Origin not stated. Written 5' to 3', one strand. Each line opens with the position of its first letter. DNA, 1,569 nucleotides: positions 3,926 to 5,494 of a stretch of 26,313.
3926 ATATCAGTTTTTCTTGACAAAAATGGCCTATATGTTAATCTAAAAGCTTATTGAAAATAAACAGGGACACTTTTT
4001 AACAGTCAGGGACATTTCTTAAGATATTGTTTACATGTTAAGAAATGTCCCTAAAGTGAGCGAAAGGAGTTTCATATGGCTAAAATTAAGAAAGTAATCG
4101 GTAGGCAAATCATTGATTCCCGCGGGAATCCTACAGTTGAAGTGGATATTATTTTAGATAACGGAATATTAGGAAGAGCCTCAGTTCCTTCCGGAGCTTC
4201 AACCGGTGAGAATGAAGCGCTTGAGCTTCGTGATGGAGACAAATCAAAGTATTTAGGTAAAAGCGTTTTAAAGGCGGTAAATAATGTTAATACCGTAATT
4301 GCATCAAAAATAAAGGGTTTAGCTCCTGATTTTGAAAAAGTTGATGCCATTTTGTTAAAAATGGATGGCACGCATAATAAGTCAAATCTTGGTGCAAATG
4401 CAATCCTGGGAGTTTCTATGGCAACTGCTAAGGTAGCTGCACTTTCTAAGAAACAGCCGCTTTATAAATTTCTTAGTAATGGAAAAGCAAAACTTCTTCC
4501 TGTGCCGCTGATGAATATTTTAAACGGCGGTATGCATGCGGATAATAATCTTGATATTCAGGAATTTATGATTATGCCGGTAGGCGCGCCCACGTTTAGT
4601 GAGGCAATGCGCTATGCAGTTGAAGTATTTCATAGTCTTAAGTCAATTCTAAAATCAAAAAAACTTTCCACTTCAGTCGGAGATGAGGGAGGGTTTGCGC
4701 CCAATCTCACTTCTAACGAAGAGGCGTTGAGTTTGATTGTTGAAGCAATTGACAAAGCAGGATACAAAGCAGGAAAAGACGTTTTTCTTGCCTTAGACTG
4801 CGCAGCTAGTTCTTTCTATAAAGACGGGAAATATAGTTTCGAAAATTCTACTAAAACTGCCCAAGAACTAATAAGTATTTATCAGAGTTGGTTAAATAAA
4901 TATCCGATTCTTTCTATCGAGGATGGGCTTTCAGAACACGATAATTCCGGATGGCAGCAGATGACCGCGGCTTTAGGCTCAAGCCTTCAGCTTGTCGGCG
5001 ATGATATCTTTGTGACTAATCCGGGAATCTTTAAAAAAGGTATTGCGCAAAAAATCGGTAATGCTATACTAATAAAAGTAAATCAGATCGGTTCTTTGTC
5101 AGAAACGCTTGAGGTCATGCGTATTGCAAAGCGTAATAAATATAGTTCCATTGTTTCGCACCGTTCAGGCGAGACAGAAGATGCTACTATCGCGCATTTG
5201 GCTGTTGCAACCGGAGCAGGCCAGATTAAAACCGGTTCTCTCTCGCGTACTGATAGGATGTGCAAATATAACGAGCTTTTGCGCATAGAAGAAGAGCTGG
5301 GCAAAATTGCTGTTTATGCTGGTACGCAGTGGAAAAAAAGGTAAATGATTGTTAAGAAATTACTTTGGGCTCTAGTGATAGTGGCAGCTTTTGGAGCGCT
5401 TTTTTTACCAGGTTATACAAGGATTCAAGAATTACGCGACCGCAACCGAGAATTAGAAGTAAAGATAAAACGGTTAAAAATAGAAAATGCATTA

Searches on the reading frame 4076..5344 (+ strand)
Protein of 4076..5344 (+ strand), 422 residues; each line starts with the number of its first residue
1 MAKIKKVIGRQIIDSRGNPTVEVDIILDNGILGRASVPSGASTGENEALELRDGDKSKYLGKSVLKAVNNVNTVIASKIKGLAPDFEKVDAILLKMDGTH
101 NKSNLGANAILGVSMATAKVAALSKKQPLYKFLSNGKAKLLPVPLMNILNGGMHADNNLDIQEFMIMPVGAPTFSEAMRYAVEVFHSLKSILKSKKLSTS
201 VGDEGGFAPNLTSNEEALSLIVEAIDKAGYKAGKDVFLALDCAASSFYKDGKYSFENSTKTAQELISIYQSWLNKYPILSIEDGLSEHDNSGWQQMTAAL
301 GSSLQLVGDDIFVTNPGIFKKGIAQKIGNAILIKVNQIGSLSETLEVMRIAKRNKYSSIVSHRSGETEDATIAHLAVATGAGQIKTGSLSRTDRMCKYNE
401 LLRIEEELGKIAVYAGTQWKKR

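Call 9: search_protein_families(library=pfam, proteins=[window:4076-5344:+])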
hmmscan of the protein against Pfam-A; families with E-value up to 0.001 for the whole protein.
window:4076-5344:+ (422 aa): 4 families
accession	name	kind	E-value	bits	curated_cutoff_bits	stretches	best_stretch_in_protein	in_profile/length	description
PF00113.28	Enolase_C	-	3.4e-123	411.1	21.5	1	140-421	3-294/296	Enolase, C-terminal TIM barrel domain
PF03952.21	Enolase_N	-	1.8e-54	183.9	35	1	4-133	1-131/131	Enolase, N-terminal domain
PF13378.12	MR_MLE_C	-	0.00026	21.2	29.4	1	222-388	31-180/219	Enolase C-terminal domain-like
PF07476.17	MAAL_C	-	0.00099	18.8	27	0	297-384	133-221/249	Methylaspartate ammonia-lyase C-terminus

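Call 12: find_encoding_contigs(protein=window:4076-5344:+, flank=10000, max_places=6)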
Protein window:4076-5344:+ (422 aa): 7 contigs read that carry it; 4 places shown.
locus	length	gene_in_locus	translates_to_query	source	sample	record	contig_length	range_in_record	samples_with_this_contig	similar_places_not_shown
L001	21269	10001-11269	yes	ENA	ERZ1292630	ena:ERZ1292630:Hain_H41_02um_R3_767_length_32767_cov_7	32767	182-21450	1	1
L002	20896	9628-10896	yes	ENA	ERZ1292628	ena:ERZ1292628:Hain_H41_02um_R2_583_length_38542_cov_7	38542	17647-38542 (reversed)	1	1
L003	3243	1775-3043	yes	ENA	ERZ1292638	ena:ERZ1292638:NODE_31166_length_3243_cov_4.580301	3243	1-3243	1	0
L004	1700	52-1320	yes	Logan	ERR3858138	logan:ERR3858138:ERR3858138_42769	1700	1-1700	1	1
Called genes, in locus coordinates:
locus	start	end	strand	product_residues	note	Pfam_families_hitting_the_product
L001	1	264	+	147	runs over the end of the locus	?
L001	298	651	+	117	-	PF00072:Response_reg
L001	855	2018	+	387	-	PF05977:MFS_3, PF07690:MFS_1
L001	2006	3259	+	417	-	PF13375:RnfC_N, PF01512:Complex1_51K, PF10531:SLBB, PF12838:Fer4_7 (weak), PF13237:Fer4_10 (weak)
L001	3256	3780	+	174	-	PF04205:FMN_bind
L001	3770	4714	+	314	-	PF03116:NQR2_RnfD_RnfE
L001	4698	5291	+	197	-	PF02508:Rnf-Nqr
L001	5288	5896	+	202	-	PF02508:Rnf-Nqr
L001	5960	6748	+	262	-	PF04060:FeS, PF13187:Fer4_9 (weak), PF14697:Fer4_21 (weak), PF12838:Fer4_7 (weak), PF13187:Fer4_9, PF13237:Fer4_10 (weak), PF14697:Fer4_21 (weak), PF25160:LdpA_Fe-S-bd (weak), +5 more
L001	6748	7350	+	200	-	PF00551:Formyl_trans_N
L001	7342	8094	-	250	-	-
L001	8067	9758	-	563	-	PF06068:TIP49 (weak), PF00004:AAA, PF07728:AAA_5 (weak), PF17862:AAA_lid_3 (weak), PF01434:Peptidase_M41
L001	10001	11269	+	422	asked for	PF03952:Enolase_N, PF00113:Enolase_C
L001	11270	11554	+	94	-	PF04977:DivIC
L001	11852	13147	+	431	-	PF00206:Lyase_1, PF10397:ADSL_C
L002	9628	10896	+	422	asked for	PF03952:Enolase_N, PF00113:Enolase_C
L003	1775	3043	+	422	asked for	PF03952:Enolase_N, PF00113:Enolase_C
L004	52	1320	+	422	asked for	PF03952:Enolase_N, PF00113:Enolase_C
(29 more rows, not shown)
